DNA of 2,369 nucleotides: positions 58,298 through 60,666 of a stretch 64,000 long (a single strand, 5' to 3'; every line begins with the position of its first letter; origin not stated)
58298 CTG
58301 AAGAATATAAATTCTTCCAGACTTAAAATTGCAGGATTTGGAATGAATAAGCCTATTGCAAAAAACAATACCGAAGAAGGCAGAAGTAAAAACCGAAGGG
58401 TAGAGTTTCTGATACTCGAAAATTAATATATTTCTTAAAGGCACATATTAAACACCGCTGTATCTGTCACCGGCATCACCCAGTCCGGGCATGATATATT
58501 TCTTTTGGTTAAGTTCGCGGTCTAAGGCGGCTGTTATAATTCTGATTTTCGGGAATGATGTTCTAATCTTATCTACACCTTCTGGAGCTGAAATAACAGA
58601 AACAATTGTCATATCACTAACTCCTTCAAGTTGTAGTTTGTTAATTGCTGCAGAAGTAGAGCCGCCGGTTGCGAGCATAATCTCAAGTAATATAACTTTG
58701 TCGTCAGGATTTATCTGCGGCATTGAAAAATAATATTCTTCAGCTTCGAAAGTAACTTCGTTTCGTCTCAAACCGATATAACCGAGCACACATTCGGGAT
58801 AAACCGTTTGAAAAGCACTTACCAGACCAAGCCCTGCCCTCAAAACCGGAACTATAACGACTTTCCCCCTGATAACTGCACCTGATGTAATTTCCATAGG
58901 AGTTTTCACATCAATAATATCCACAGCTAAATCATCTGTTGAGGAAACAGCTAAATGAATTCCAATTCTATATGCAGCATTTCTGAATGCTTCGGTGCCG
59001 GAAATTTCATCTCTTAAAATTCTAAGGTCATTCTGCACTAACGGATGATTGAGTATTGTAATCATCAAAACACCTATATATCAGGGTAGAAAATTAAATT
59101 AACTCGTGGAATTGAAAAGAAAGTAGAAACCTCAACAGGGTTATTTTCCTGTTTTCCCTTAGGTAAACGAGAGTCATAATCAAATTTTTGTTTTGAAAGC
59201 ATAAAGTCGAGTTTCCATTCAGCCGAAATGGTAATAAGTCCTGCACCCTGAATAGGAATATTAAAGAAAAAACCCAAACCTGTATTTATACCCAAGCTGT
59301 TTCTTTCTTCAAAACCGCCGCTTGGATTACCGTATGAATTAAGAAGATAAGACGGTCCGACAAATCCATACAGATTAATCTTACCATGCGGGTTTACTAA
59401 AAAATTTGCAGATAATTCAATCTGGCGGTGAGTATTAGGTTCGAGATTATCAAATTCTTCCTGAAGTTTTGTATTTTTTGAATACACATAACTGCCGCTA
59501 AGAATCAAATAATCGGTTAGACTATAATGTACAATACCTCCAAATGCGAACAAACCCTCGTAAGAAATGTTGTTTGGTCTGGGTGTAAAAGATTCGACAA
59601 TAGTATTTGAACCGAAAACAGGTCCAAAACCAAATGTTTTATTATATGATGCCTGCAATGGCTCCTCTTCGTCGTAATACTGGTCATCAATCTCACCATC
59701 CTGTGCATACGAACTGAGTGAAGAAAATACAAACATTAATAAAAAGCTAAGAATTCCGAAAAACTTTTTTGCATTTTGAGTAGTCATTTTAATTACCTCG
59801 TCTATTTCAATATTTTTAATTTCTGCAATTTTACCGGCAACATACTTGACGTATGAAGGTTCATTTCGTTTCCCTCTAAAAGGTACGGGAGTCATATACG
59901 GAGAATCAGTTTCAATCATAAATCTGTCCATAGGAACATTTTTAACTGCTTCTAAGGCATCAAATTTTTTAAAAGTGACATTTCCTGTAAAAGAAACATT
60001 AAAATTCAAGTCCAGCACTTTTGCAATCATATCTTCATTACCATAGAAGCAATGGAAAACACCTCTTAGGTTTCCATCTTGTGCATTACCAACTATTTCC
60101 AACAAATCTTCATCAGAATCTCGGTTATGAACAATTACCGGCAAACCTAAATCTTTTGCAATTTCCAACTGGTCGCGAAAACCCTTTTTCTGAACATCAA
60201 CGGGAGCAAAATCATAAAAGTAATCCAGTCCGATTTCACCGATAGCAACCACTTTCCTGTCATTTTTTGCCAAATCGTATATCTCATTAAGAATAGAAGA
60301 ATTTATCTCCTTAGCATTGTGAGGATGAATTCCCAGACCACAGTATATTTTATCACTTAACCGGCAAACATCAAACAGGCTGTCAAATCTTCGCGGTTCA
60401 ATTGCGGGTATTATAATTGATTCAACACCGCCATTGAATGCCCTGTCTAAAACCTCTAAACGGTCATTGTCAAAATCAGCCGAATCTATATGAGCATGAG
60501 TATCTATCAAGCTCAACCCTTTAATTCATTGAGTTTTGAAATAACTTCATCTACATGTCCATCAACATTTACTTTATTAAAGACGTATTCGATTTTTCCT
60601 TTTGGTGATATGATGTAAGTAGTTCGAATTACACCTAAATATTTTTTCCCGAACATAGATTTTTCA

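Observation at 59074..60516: TatD hydrolase with no stop codon, fused in-frame to a signal-peptide-bearing beta-barrel-like domain (candidate internal start at ~59788)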

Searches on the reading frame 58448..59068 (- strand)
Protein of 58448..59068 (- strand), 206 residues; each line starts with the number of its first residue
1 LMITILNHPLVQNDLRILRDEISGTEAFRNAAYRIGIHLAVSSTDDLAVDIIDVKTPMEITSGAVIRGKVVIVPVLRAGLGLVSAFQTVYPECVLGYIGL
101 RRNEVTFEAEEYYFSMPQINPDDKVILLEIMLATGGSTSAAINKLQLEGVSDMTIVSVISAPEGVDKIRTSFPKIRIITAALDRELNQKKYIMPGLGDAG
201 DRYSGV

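Call 76: search_protein_families(library=pfam, proteins=[window:58448-59068:-], max_evalue=0.001)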
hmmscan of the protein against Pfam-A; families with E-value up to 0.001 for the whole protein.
window:58448-59068:- (206 aa): 1 family
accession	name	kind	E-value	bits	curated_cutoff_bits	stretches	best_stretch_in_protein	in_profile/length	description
PF14681.12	UPRTase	-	1.8e-55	188.1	27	1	6-203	2-203/206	Uracil phosphoribosyltransferase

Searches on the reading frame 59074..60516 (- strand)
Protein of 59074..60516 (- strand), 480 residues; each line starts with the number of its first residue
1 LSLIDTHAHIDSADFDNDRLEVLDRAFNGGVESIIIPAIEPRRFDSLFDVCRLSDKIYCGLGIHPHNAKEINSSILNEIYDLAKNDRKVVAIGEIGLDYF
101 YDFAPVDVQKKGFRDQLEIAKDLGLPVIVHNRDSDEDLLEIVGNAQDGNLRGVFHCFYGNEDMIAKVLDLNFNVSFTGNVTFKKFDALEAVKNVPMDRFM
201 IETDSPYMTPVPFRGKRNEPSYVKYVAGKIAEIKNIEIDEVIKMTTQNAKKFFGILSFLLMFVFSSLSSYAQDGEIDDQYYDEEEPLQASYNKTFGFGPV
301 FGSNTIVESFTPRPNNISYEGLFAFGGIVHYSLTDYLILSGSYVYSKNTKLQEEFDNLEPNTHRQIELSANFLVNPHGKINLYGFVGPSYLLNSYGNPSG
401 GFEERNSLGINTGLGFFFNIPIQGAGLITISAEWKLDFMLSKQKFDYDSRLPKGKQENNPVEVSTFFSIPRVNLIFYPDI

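Call 6: search_protein_families(library=pfam, proteins=[window:59074-60516:-], max_evalue=1)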
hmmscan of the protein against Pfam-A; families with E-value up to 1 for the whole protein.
window:59074-60516:- (480 aa): 3 families
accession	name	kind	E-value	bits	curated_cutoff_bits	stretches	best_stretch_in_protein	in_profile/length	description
PF01026.27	TatD_DNase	-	8.8e-82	274.7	27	1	4-254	1-253/253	TatD related DNase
PF13505.12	OMP_b-brl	-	0.001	19.7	28.7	1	305-419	42-141/175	Outer membrane protein beta-barrel domain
PF01979.26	Amidohydro_1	-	0.026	14.2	25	0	99-255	123-300/345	Amidohydrolase family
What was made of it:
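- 59755..60516 (-): TatD/YcfH-type metal-dependent hydrolase domain, residues 1-254. The motifs DTHAH, GEIGLD, VHNR, FHCF and ETDSPY are present. Pfam PF01026 1-253/253, E 8.8e-82 (call 6).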

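Call 7: search_protein_families(library=ncbifam, proteins=[window:59074-60516:-], max_evalue=1)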
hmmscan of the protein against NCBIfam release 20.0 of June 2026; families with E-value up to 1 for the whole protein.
window:59074-60516:- (480 aa): 6 families
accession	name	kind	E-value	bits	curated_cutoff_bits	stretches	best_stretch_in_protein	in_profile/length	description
TIGR00010.1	TIGR00010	subfamily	2.2e-78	263.2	206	1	3-254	1-252/253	YchF/TatD family DNA exonuclease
NF008075.0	PRK10812.1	equivalog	2.6e-56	190.8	438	1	1-255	1-256/265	metal-dependent hydrolase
NF007745.0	PRK10425.1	equivalog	3.9e-43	147.6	395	1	5-255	3-258/260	3'-5' ssDNA/RNA exonuclease TatD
NF008522.0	PRK11449.1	equivalog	6.7e-37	127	481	1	3-254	5-257/259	metal-dependent hydrolase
NF041926.1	QatD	equivalog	3.6e-23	81.9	230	1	5-251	1-238/239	Qat anti-phage system TatD family nuclease QatD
NF009060.0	PRK12394.1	equivalog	0.0064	15.3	442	1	107-162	169-222/381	metallo-dependent hydrolase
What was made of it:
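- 59755..60516 (-): TIGR00010 263 bits (call 7).
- On TatD/YcfH hydrolase (PF01026, TIGR00010): TIGR00010: 263.2 bits against 206 (calls 6, 7).
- Checked: TIGR00010 scores 263 bits against a cut-off of 206 (calls 6, 7).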

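Call 38: predict_structure(alignment_id=A2)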
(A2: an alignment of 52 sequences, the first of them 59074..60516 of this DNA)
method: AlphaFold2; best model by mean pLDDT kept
length: 480 residues; sequences in the alignment: 52
mean_pLDDT: 93.4   pTM: 0.67
mean pLDDT of the five models: 93.4, 92.7, 91.7, 90.8, 90.5
residues with pLDDT >= 90: 407; 70-90: 49; 50-70: 18; < 50: 6
segments of 3 or more residues with pLDDT < 50: 277-281
pLDDT, mean of each block of 10 residues (from residue 1): 95 97 98 97 97 98 98 98 97 97 95 98 98 97 97 94 96 96 90 96 94 94 98 97 96 79 69 49 65 96 98 94 98 97 98 86 98 96 98 92 97 98 96 98 93 86 98 96
secondary structure, 60 per line:
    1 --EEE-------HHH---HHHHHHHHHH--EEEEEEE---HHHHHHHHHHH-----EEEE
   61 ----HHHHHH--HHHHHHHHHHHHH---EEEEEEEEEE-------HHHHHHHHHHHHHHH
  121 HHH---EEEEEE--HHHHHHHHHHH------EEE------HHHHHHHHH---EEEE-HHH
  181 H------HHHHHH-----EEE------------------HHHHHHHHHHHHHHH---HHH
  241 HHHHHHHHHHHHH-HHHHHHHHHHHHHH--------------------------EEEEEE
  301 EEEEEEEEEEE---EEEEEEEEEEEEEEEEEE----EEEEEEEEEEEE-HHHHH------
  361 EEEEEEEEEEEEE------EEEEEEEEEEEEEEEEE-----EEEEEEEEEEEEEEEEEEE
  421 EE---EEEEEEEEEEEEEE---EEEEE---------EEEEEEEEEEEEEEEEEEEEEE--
elements in order: E3-5 H19-28 E31-37 H41-51 E57-60 H65-70 H73-85 E89-98 H106-123 E127-132 H135-145 E152-154 H161-169 E173-176 H178-181 H188-193 E199-201 H220-234 H238-253 H255-268 E295-311 E315-332 E337-348 H350-354 E361-373 E380-396 E402-422 E426-439 E443-447 E457-478
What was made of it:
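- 59074..60516 (-): Whole 480-codon ORF (stop codon 59074-59076): TatD hydrolase, signal peptide, acidic linker, 8-stranded barrel. AF2 full-length model, pLDDT 93.4 (call 38).
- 59704..59787 (-): Signal peptide M244-A271. The n-region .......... is also the last TatD helix. The h-region is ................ and the c-region is YA, with Gln272 at +1. AF2 helix 255-268 (call 38).
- AF2 shows one continuous helix 255-268 after the TatD helix (call 38).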

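Call 56: list_cluster_members(proteins=[window:59074-60516:-, window:59074-59787:-])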
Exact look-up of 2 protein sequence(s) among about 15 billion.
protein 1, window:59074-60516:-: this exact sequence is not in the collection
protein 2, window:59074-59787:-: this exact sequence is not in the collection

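Call 66: search_solved_structures(query=window:59074-60516:-, max_evalue=0.001, show_alignments=1)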
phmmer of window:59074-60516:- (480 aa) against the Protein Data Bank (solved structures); distinct sequences matched with E-value up to 0.001: 17.
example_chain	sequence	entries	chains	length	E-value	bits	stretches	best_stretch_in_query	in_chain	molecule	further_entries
1j6o_A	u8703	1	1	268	8.4e-57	195.9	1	3-253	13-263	TatD-related deoxyribonuclease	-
2gzx_A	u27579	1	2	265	7.4e-56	192.8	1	3-257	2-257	putative TatD related DNase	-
6l25_A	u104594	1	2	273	1.2e-55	192.1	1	3-255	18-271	Deoxyribonuclease YcfH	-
1yix_A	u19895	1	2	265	2.4e-45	158.2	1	1-256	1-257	deoxyribonuclease ycfH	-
3rcm_A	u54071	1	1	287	4.4e-34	121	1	1-258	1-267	TatD family hydrolase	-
1zzm_A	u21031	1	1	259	5.3e-32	114.2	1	3-254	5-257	putative deoxyribonuclease yjjV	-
4p5u_A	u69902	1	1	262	9.7e-31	110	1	5-256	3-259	Tat-linked quality control protein TatD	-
1xwy_A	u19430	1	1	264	1.2e-30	109.7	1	4-255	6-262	Deoxyribonuclease tatD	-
4pe8_A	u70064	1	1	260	1.6e-30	109.3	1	5-255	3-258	Tat-linked quality control protein TatD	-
2y1h_A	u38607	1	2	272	2.4e-27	98.8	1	2-260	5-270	PUTATIVE DEOXYRIBONUCLEASE TATDN3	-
8efg_A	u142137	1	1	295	8.4e-25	90.4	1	17-208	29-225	Deoxyribonuclease TATDN1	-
2xio_A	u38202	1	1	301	1.1e-24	90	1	17-208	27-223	PUTATIVE DEOXYRIBONUCLEASE TATDN1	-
3ipw_A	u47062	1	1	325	2.4e-21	79.1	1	21-208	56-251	Hydrolase TatD family protein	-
9xsn_A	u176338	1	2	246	4.9e-11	45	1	2-251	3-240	Hydrolase TatD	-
3e2v_A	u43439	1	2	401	1.7e-09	39.9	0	76-142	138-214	3'-5'-exonuclease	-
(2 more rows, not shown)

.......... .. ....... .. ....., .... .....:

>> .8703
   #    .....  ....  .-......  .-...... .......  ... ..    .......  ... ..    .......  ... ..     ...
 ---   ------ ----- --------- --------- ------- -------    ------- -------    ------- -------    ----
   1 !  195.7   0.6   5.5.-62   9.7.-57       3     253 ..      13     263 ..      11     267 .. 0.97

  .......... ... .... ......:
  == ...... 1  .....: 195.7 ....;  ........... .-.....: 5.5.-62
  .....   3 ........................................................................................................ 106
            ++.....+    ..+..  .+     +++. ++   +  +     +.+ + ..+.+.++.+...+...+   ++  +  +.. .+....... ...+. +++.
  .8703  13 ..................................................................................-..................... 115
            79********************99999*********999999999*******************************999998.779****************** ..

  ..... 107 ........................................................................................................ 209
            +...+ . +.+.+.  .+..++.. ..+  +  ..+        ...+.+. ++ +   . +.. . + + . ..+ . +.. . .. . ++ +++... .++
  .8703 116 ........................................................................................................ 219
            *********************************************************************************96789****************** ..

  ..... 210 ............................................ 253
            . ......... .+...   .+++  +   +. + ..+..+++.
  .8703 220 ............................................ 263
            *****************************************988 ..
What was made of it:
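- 59755..60516 (-): PDB 1j6o, 2gzx and 6l25 at E 1e-55 to 1e-57 (call 66).
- Closest known: YcfH/YabD-type TatD hydrolases. Same: The full-length domain match and the metal-ligand motifs are present, and the domain ends at the usual TTxNAxxxF helix (calls 6, 7, 66).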
